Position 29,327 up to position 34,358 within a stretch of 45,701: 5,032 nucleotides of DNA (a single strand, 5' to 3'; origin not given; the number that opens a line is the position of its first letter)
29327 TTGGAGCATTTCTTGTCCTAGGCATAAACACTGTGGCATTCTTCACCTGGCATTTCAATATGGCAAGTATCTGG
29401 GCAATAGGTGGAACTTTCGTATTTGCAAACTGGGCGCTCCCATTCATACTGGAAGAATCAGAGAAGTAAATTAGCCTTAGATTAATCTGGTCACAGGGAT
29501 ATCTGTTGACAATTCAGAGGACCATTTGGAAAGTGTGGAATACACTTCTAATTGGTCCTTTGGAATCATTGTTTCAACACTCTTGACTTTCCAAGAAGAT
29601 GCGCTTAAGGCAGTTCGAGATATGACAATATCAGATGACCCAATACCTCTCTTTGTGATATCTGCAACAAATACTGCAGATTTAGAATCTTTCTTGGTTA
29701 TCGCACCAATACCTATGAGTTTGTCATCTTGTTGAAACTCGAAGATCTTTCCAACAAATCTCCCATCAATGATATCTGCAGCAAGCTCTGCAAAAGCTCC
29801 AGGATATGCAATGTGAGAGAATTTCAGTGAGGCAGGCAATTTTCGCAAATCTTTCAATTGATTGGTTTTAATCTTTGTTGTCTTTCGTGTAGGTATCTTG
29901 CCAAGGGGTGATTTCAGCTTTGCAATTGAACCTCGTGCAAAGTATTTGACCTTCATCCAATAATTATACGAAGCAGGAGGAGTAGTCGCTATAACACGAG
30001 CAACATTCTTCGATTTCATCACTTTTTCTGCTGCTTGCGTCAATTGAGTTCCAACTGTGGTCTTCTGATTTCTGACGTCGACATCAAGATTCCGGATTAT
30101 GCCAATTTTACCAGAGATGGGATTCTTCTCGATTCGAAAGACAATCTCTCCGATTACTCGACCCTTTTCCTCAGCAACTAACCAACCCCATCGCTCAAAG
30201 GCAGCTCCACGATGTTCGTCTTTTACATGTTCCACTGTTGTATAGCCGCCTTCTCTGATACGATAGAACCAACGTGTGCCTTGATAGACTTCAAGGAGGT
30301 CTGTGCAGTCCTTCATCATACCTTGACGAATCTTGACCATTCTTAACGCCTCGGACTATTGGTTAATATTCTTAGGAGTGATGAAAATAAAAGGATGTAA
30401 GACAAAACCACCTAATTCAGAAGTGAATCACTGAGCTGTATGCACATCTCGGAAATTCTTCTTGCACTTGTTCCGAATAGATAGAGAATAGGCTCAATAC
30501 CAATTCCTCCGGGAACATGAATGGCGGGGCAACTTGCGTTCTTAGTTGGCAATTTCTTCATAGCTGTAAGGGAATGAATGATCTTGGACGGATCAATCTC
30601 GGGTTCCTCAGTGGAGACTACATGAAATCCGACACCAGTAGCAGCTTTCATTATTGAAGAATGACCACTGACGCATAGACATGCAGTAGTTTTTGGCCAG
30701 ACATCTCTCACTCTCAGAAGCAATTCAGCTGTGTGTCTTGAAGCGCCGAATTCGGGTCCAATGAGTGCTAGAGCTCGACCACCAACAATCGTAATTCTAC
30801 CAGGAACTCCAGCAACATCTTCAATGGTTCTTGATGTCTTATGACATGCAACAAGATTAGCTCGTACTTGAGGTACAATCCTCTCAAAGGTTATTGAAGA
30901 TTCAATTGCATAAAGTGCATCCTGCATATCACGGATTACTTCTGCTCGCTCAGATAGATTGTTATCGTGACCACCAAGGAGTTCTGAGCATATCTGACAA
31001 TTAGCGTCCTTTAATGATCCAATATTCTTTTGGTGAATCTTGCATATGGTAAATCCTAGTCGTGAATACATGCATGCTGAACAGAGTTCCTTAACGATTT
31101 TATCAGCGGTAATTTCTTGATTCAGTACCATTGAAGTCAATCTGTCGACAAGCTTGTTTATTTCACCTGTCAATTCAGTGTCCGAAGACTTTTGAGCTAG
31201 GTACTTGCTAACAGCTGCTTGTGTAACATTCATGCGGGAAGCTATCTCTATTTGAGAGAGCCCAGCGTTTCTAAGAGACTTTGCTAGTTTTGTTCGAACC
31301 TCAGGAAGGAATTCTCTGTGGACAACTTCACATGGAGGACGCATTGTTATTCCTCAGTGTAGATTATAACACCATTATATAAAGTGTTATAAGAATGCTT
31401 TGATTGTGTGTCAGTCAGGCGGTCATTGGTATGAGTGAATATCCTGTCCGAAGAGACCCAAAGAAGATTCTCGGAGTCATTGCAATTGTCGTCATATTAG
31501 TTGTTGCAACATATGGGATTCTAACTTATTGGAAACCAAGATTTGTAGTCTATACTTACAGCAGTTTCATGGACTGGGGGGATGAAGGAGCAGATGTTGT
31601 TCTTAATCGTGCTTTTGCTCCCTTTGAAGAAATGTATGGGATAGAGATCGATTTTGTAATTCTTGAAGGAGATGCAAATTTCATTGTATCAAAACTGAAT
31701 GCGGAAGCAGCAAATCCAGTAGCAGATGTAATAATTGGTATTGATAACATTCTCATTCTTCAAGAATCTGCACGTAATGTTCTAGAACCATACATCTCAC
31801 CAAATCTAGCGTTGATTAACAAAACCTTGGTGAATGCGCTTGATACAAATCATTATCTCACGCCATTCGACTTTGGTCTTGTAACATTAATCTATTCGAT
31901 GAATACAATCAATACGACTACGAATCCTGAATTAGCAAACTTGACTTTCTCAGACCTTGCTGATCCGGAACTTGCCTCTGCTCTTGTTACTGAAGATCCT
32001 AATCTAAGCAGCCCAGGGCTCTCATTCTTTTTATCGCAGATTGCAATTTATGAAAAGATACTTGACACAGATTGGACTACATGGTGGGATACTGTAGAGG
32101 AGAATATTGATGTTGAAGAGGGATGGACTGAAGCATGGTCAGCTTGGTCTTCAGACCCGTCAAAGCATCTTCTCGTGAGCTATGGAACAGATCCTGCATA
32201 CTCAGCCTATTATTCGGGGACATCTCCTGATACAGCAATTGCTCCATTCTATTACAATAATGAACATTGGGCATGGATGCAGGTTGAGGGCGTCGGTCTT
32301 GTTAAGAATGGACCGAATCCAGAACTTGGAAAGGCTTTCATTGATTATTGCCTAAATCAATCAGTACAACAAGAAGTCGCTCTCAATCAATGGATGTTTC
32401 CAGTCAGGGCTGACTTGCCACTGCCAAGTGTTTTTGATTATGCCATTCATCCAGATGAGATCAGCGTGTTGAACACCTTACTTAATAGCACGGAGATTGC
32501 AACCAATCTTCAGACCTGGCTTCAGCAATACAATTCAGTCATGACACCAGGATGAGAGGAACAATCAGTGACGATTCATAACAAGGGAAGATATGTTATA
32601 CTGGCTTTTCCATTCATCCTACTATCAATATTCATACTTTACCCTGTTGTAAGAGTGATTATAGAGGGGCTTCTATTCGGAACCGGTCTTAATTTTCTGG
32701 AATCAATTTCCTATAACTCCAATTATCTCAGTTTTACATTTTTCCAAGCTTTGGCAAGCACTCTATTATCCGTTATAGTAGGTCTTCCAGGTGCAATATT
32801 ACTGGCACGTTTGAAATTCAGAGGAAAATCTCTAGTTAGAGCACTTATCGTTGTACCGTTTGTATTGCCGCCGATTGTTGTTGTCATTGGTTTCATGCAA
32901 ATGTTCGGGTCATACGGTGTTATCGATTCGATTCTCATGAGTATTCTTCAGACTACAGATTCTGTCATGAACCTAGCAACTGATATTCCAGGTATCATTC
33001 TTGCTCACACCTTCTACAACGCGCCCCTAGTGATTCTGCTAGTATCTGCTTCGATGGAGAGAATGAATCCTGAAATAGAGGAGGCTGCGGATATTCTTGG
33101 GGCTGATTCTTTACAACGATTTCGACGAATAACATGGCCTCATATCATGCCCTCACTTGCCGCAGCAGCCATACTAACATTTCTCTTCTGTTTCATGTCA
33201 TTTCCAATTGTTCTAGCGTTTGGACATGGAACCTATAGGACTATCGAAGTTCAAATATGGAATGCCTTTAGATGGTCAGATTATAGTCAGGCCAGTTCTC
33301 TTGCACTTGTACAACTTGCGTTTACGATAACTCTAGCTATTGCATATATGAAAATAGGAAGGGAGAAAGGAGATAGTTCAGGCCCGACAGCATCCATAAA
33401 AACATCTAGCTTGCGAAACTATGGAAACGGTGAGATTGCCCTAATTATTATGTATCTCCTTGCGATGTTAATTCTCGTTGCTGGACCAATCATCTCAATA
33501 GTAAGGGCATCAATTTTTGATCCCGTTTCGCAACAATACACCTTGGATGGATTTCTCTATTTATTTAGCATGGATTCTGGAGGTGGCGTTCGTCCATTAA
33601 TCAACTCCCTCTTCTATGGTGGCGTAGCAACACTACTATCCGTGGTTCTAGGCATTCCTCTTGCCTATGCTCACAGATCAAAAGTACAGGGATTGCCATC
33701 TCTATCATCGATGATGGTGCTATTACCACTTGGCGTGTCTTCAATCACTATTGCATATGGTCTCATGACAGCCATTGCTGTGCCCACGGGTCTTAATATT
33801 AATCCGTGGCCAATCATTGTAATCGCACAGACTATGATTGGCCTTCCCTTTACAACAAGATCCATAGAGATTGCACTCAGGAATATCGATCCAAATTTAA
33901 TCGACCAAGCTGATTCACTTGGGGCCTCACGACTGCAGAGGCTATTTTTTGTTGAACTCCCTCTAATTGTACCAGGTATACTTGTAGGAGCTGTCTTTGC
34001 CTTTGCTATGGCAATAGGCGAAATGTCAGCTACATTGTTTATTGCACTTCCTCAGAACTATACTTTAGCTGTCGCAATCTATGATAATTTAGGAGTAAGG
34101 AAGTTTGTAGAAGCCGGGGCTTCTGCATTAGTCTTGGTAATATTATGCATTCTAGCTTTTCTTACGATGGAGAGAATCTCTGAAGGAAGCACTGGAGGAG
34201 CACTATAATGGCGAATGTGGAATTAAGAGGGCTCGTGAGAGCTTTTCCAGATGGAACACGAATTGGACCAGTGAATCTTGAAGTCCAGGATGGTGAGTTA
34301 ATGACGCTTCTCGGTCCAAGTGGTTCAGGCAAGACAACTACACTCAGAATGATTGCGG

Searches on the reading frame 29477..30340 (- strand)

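Call 7: search_protein_families(library=pfam, proteins=[window:29477-30340:-], max_evalue=0.001)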
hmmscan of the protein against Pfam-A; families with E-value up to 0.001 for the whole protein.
window:29477-30340:- (287 aa): 2 families
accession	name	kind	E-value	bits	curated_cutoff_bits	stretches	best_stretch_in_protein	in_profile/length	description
PF00583.31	Acetyltransf_1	-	5.1e-07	30.4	20.7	1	41-120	17-100/116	Acetyltransferase (GNAT) family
PF13508.13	Acetyltransf_7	-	0.00042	21.1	27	0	53-113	5-62/84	Acetyltransferase (GNAT) domain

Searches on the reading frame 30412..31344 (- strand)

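Call 7: search_protein_families(library=pfam, proteins=[window:30412-31344:-], max_evalue=0.001)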
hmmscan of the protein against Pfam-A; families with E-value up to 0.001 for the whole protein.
window:30412-31344:- (310 aa): 1 family
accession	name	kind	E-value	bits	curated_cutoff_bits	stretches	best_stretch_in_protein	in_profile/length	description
PF10120.14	ThiN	-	1.8e-32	112.8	25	1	139-300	1-162/165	Thiamine-phosphate synthase ThiN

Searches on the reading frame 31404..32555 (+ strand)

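Call 7: search_protein_families(library=pfam, proteins=[window:31404-32555:+], max_evalue=0.001)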
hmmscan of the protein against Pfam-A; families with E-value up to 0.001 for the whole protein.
window:31404-32555:+ (383 aa): 2 families
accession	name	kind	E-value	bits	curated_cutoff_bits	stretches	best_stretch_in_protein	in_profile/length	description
PF13343.11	SBP_bac_6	-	1.6e-09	38.1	24.6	1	104-335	1-220/245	Bacterial extracellular solute-binding protein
PF01547.30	SBP_bac_1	-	1.3e-07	32.3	26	1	68-322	11-306/307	Bacterial extracellular solute-binding protein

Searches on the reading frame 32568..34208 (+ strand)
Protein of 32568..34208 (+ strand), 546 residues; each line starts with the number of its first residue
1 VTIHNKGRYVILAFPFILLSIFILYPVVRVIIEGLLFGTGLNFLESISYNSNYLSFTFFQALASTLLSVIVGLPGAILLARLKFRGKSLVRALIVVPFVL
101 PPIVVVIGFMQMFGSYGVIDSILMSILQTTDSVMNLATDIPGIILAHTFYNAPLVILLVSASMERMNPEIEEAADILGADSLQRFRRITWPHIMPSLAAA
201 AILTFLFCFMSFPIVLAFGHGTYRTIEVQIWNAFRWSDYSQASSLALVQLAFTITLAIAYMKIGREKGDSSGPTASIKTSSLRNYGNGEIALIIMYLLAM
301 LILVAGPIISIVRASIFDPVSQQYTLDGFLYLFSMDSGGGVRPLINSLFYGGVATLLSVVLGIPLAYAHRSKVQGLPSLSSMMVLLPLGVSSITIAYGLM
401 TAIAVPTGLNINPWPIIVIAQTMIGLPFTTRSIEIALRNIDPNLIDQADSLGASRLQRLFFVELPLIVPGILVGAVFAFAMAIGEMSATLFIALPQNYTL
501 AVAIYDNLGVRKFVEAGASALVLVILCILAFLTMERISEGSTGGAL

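Call 7: search_protein_families(library=pfam, proteins=[window:32568-34208:+], max_evalue=0.001)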
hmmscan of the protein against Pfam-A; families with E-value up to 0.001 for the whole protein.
window:32568-34208:+ (546 aa): 1 family
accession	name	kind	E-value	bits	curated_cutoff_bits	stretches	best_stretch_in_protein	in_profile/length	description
PF00528.27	BPD_transp_1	-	3.1e-25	89.4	26.4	2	72-259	1-170/184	Binding-protein-dependent transport system inner membrane component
